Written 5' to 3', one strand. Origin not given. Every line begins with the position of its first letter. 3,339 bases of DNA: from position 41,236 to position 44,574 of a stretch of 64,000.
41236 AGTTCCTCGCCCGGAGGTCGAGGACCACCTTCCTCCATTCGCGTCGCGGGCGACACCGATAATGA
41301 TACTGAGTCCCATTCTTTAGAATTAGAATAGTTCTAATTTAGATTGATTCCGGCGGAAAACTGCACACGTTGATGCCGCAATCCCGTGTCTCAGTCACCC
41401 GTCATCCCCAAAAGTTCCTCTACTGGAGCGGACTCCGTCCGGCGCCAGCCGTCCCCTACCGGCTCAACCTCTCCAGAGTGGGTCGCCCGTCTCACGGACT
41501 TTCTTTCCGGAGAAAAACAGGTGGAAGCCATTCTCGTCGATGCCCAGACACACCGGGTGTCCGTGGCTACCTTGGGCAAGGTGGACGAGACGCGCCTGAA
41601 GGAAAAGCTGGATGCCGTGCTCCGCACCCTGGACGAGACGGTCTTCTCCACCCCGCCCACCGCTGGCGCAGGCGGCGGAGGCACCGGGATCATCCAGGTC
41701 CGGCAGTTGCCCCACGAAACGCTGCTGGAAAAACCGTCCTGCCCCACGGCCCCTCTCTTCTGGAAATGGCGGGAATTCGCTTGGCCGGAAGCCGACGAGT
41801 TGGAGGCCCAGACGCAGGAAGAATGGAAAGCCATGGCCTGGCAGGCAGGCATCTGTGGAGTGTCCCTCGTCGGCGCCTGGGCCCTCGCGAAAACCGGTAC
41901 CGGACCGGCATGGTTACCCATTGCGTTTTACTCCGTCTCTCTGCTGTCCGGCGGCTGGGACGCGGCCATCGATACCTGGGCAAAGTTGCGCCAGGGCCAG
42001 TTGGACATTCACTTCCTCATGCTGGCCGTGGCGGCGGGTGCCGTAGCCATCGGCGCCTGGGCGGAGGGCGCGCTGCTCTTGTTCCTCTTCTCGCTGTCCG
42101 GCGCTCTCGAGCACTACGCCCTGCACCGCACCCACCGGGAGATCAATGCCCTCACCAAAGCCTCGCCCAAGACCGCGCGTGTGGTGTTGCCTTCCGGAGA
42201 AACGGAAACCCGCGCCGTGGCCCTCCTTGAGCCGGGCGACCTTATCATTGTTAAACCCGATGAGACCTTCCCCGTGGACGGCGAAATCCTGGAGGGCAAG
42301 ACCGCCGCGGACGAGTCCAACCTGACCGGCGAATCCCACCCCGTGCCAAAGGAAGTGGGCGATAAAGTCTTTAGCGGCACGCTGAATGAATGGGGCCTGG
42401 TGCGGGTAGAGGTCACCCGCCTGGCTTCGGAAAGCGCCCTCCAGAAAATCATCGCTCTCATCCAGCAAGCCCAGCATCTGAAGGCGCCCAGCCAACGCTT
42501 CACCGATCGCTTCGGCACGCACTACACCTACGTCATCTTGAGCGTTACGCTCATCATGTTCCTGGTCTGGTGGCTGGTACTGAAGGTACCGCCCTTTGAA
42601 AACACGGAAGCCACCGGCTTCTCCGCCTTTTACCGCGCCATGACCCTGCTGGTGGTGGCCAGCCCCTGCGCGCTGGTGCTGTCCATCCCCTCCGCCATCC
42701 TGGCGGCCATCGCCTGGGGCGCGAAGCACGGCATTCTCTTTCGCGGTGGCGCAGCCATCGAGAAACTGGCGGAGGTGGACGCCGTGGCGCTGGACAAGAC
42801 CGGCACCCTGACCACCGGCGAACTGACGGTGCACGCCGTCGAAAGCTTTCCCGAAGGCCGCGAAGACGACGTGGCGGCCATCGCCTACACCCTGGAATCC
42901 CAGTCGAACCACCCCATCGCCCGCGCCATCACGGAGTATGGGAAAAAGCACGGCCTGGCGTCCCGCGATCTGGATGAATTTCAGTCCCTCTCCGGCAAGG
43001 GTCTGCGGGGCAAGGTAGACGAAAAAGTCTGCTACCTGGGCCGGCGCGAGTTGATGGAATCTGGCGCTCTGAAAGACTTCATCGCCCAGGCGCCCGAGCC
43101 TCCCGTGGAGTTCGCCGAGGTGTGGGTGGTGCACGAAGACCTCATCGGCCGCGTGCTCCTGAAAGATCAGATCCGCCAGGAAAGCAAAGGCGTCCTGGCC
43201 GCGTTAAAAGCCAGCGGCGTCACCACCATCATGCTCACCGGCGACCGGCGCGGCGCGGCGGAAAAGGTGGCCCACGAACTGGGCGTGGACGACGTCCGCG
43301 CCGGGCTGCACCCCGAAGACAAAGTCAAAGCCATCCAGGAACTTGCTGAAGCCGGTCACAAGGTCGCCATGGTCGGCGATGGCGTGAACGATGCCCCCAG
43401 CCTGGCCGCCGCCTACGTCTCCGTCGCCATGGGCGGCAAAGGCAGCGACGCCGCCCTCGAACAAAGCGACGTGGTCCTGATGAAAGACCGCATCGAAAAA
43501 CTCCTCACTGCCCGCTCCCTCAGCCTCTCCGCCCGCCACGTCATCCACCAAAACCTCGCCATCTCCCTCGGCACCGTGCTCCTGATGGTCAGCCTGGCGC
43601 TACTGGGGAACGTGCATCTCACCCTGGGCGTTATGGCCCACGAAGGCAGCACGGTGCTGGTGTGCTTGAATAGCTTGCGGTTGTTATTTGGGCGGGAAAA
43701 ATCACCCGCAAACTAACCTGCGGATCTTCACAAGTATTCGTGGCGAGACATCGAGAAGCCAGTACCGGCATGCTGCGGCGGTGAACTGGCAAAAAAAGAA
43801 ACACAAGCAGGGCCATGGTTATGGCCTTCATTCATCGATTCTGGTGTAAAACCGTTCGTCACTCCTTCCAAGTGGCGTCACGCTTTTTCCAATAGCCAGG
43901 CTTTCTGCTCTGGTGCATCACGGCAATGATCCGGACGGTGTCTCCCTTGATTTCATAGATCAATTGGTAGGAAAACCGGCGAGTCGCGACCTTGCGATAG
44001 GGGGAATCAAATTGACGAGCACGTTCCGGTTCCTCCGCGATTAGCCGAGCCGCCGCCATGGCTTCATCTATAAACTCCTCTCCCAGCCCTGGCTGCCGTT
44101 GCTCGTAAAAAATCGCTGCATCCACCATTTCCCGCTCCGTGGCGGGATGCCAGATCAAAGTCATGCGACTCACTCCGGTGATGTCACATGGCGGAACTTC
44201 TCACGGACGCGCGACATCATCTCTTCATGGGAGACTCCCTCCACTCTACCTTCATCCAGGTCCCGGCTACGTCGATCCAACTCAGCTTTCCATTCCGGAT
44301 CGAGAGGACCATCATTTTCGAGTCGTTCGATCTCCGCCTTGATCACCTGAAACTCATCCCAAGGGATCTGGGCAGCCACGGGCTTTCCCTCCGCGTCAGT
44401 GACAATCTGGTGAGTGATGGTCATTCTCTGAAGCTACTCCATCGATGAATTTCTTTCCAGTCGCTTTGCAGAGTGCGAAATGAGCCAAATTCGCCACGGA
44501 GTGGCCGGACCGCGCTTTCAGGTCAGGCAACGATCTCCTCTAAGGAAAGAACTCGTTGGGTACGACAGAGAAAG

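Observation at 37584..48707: Family of conserved about 75-nt intergenic repeats (three copies) with an internal hairpin, plus a second about 45-nt module in two copies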

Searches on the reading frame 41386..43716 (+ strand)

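Call 16: search_protein_families(library=pfam, proteins=[window:41386-43716:+])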
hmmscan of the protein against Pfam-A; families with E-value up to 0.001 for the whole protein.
window:41386-43716:+ (776 aa): 3 families
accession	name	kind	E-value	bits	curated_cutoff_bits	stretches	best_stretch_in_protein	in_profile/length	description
PF00122.25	E1-E2_ATPase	-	5e-50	170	28.1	1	260-448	3-181/181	E1-E2 ATPase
PF00702.32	Hydrolase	-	1.3e-33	117.4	26.4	1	464-676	1-190/191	haloacid dehalogenase-like hydrolase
PF12710.13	HAD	-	5.2e-05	24.2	27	1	556-673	52-188/189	haloacid dehalogenase-like hydrolase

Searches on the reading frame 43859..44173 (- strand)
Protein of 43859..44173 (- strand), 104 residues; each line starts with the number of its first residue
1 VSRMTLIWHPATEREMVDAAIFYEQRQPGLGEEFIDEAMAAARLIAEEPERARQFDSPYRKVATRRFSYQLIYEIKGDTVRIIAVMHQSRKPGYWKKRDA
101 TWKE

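Call 50: search_protein_families(library=pfam, proteins=[window:43859-44173:-])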
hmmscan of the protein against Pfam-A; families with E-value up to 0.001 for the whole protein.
window:43859-44173:- (104 aa): 1 family
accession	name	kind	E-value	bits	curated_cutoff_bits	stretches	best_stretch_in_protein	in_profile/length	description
PF05016.21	ParE_toxin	-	5.3e-10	40.2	23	1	6-91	1-88/89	ParE toxin of type II toxin-antitoxin system, parDE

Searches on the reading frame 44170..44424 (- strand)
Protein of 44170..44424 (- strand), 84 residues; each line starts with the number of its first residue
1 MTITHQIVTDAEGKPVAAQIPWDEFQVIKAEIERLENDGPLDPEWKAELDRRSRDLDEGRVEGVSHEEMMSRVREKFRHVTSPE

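Call 50: search_protein_families(library=pfam, proteins=[window:44170-44424:-])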
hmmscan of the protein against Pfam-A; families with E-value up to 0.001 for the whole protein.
window:44170-44424:- (84 aa): 2 families
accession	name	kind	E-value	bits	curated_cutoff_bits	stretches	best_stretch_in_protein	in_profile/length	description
PF09720.15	Unstab_antitox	-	7.3e-08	32.8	23.3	1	32-68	18-53/54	Putative addiction module component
PF18506.7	RelB-like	-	2e-05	24.7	27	1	3-39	2-35/62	RelB Antitoxin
